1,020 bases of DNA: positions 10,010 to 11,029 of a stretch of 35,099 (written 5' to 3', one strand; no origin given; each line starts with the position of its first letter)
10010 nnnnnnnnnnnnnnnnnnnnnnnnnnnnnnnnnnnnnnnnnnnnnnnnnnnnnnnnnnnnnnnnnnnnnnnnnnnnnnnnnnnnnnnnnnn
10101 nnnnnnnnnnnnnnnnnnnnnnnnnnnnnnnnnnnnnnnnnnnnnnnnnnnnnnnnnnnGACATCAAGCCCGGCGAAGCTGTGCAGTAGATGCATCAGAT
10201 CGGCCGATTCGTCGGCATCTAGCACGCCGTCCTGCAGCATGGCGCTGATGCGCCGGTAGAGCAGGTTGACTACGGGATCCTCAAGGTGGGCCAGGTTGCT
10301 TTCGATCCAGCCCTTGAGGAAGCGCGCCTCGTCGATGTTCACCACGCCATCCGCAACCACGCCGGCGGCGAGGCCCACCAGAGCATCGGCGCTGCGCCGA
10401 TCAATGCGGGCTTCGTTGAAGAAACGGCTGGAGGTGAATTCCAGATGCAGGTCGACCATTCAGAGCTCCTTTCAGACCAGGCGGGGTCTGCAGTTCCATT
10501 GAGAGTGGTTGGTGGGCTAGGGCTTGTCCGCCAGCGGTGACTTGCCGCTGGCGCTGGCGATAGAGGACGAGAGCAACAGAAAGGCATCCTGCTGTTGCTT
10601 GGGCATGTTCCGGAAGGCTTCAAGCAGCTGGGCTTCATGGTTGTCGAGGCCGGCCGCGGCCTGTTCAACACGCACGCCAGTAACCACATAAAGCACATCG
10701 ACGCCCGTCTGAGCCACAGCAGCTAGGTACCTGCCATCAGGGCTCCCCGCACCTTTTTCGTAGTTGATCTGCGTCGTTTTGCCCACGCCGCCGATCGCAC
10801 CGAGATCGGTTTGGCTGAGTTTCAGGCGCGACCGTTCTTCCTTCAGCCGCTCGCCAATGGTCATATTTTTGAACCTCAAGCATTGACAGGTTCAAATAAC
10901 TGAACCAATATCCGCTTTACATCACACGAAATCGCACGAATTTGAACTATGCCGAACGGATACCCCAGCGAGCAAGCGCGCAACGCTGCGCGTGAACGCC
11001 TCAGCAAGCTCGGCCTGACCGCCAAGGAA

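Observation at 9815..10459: TerB-like/BRCT fusion protein between the repressor and the kinase: possible phospho-reader or third component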

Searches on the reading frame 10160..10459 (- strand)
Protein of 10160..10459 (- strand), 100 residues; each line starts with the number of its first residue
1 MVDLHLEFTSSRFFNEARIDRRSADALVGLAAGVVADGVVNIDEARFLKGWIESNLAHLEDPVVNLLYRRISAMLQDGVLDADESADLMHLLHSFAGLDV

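Call 46: search_solved_structures(query=A5, max_evalue=10, show_alignments=3)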
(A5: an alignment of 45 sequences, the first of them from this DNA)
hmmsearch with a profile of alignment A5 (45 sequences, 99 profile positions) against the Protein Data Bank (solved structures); distinct sequences matched with E-value up to 10: 7.
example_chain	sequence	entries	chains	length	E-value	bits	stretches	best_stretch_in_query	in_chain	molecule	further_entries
7udk_A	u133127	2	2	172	0.11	15.5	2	10-89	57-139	Designed helical repeat protein (DHR) RPB_LRP2_R4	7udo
5n5p_B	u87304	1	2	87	0.23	14.4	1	34-60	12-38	Putative cellulosomal scaffoldin protein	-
3cp5_A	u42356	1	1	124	0.27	14.2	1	51-97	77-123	Cytochrome c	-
4rx7_A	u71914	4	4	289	1.3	12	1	18-67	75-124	Tyrosine-protein kinase SYK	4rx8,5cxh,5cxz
4rx9_A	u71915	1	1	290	1.3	12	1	18-67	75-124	Tyrosine-protein kinase SYK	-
4px6_A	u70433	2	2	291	1.3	12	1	18-67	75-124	Tyrosine-protein kinase SYK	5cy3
4j8c_A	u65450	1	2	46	1.5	11.8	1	19-53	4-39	Hsc70-interacting protein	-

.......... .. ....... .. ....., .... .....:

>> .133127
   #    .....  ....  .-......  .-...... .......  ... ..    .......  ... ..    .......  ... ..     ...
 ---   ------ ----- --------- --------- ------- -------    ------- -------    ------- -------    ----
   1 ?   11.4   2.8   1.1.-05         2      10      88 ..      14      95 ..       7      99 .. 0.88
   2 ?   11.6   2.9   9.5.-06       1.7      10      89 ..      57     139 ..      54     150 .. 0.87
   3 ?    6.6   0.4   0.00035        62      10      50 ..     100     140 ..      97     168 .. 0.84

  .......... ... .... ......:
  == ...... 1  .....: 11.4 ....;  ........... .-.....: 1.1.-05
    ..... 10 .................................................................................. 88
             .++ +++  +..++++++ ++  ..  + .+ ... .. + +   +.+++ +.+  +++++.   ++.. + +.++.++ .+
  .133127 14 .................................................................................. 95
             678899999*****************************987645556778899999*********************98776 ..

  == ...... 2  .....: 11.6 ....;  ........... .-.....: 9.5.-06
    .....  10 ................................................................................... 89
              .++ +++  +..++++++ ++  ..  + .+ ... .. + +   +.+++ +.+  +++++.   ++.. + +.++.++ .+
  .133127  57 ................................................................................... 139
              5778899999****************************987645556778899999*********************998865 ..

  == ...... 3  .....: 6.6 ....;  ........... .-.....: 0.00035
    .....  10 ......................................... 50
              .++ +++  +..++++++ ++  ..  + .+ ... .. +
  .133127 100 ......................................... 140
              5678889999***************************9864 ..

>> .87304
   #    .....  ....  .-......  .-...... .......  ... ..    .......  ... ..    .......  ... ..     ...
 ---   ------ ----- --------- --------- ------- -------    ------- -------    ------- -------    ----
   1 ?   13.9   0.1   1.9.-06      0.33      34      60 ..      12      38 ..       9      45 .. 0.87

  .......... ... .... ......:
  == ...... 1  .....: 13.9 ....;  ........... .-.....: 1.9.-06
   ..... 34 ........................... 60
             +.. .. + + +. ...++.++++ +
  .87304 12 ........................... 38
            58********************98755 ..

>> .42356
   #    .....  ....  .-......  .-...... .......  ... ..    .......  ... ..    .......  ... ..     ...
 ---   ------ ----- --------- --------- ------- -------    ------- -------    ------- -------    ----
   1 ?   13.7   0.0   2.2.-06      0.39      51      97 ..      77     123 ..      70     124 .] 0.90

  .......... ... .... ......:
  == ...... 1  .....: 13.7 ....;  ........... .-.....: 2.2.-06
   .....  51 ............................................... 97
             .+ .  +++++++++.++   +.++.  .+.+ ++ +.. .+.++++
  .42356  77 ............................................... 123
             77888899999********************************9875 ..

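Call 47: search_protein_families(library=pfam, alignment_id=A5, max_evalue=1)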
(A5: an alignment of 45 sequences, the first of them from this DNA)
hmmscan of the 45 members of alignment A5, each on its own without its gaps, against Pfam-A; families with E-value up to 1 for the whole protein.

A. member 1, seq(100 aa): 1 family
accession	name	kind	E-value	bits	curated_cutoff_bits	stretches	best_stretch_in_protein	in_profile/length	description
PF22746.1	SHOCT-like_DUF2089-C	-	0.15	12.1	27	1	69-88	4-23/32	SHOCT-like domain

B. families by the number of members that match (of 45 scanned): 30 families (the first 25 are shown)
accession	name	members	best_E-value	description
PF05099.18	TerB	8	0.002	Tellurite resistance protein TerB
PF22746.1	SHOCT-like_DUF2089-C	7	0.0005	SHOCT-like domain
PF04391.17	DUF533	7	0.0041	Protein of unknown function (DUF533)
PF11953.13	DUF3470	3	0.022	Domain of unknown function (DUF3470)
PF17944.6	Arg_decarbox_C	3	0.099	Arginine decarboxylase C-terminal helical extension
PF08044.16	DUF1707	2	0.017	DUF1707 SHOCT-like domain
PF16220.10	DUF4880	2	0.069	Domain of unknown function (DUF4880)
PF19580.5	Exo_endo_phos_3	1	0.0097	Endonuclease/Exonuclease/phosphatase family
PF23948.1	ARM_5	1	0.013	ARM-like repeat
PF02637.23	GatB_Yqey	1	0.017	GatB domain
PF02744.22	GalP_UDP_tr_C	1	0.019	Galactose-1-phosphate uridyl transferase, C-terminal domain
PF19347.4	DUF5925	1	0.023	Domain of unknown function (DUF5925)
PF23310.1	TPR_27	1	0.036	Plant tetratrico peptide repeats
PF13711.11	DUF4160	1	0.045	Domain of unknown function (DUF4160)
PF18953.6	SAP_new25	1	0.054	SAP domain-containing new25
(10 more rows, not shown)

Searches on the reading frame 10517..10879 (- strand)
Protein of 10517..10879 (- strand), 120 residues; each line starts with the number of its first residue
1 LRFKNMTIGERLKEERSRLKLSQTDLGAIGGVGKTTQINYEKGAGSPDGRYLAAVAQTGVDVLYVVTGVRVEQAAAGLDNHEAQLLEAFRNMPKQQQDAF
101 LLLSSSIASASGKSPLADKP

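Call 3: search_protein_families(library=pfam, proteins=[window:10517-10879:-], max_evalue=1)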
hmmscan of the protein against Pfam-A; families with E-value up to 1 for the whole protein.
window:10517-10879:- (120 aa): 4 families
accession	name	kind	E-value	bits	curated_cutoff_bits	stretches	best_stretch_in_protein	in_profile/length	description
PF01381.28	HTH_3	-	0.00035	21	23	1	12-57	1-46/55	Helix-turn-helix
PF13560.12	HTH_31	-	0.0017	19.1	27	1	8-57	2-52/64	Helix-turn-helix domain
PF12844.13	HTH_19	-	0.0099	16.2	30.2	1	9-43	1-35/64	Helix-turn-helix domain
PF15731.11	MqsA_antitoxin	-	0.07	13.7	30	1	9-47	71-109/131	Antitoxin component of bacterial toxin-antitoxin system, MqsA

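Call 4: search_protein_families(library=ncbifam, proteins=[window:10517-10879:-], max_evalue=1)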
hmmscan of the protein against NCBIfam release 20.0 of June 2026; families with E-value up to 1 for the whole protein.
window:10517-10879:- (120 aa): 5 families
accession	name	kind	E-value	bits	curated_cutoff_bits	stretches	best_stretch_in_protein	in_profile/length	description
NF007257.0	PRK09706.1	subfamily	1.6e-10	40.9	101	1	4-101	2-108/135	transcriptional repressor DicA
NF041951.1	phage_RstR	subfamily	9.8e-07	29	80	1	6-100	1-92/108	RstR family transcriptional repressor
TIGR03070.1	couple_hipB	subfamily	2.3e-05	24.2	71.65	1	8-47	3-42/58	type II toxin-antitoxin system Y4mF family antitoxin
TIGR03830.1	CxxCG_CxxCG_HTH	subfamily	0.00042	20.1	61.8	1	6-47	64-105/127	type II TA system antitoxin MqsA family protein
NF003162.0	PRK04140.1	equivalog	0.043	12.8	263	1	9-44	128-163/317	transcriptional regulator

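Call 5: search_protein_families(library=padloc, proteins=[window:10517-10879:-], max_evalue=1)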
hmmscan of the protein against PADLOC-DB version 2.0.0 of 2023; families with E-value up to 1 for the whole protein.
window:10517-10879:- (120 aa): 6 families
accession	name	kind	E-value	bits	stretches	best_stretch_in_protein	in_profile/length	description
PDLC03952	RmrA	-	5.6e-06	23.4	1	6-57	21-72/395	-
PDLC03669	Control_protein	-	0.00045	18.5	1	3-55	6-57/96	control protein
PDLC03951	RmrA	-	0.0031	14.5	1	9-58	10-59/400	-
PDLC03947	RmrA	-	0.0041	14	1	4-57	8-61/383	-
PDLC03949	RmrA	-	0.007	13.3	1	9-58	4-53/363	-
PDLC04142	capH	-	0.0097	15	1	4-92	3-80/103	capH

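Call 6: search_protein_families(library=phrogs, proteins=[window:10517-10879:-], max_evalue=1)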
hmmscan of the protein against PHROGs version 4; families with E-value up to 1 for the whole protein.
window:10517-10879:- (120 aa): 18 families
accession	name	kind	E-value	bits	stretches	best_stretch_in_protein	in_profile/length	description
phrog_8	-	transcription regulation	1.8e-13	51.7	1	4-95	159-248/346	transcriptional regulator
phrog_17822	-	unknown function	3.7e-10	40.5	1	5-91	5-91/267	-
phrog_4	-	transcription regulation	1e-09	38.9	1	5-72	134-198/400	transcriptional repressor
phrog_2328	-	transcription regulation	2.7e-06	28.2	1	5-72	13-80/128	transcriptional repressor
phrog_4836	-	transcription regulation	9.9e-06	26.2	1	7-78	75-151/194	CII-like regulator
phrog_3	-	transcription regulation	2.6e-05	25.2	1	3-63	84-146/430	transcriptional repressor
phrog_2104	-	unknown function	0.0016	19.6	1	10-60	42-95/103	-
phrog_7950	-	transcription regulation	0.003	18.6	1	6-43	6-43/68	transcriptional repressor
phrog_2967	-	transcription regulation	0.012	16.1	1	4-57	7-60/225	transcriptional regulator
phrog_2439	-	transcription regulation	0.022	14.6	1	4-57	4-57/367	transcriptional regulator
phrog_32768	-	unknown function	0.022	14.4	1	6-57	8-60/446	-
phrog_13142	-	unknown function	0.023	15.5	1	75-113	117-155/168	-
phrog_147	-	transcription regulation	0.056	14.8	1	5-57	2-55/100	transcriptional regulator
phrog_14076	-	transcription regulation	0.068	14.7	1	5-39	12-45/86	transcriptional regulator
phrog_5823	-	transcription regulation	0.078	13.1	1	5-74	4-75/404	transcriptional regulator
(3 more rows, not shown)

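Call 34: search_protein_families(library=pfam, alignment_id=A4, max_evalue=0.01)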
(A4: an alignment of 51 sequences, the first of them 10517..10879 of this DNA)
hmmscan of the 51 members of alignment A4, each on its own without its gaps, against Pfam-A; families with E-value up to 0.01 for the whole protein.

A. member 1, window:10517-10879:- (120 aa): 3 families
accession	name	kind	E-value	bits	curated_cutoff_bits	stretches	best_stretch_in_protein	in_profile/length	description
PF01381.28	HTH_3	-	0.00035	21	23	1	12-57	1-46/55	Helix-turn-helix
PF13560.12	HTH_31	-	0.0017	19.1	27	1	8-57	2-52/64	Helix-turn-helix domain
PF12844.13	HTH_19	-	0.0099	16.2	30.2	0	9-43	1-35/64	Helix-turn-helix domain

B. families by the number of members that match (of 51 scanned): 27 families (the first 25 are shown)
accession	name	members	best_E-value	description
PF00717.28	Peptidase_S24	4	2.6e-20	Peptidase S24-like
PF01381.28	HTH_3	4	8.8e-13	Helix-turn-helix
PF13560.12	HTH_31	3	1.2e-11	Helix-turn-helix domain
PF00440.29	TetR_N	2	1.9e-13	Bacterial regulatory proteins, tetR family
PF13561.12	adh_short_C2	1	8.8e-49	Enoyl-(Acyl carrier protein) reductase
PF00106.31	adh_short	1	2.4e-41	short chain dehydrogenase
PF04471.18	Mrr_cat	1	2.1e-31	Restriction endonuclease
PF01435.24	Peptidase_M48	1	7e-29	Peptidase family M48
PF07022.19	Phage_CI_repr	1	2.3e-22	Bacteriophage CI repressor helix-turn-helix domain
PF23368.1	DUF7092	1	5.4e-18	Domain of unknown function (DUF7092)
PF16452.10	Phage_CI_C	1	1.6e-12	Bacteriophage CI repressor C-terminal domain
PF23441.1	SDR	1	3.2e-08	SDR-like rossmann domain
PF01396.24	Zn_ribbon_Top1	1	4.7e-08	Topoisomerase DNA binding C4 zinc finger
PF04266.20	ASCH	1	1.3e-07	ASCH domain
PF22722.2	NA-iREase1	1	2.4e-07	NACHT-associated inactive Restriction Endonuclease 1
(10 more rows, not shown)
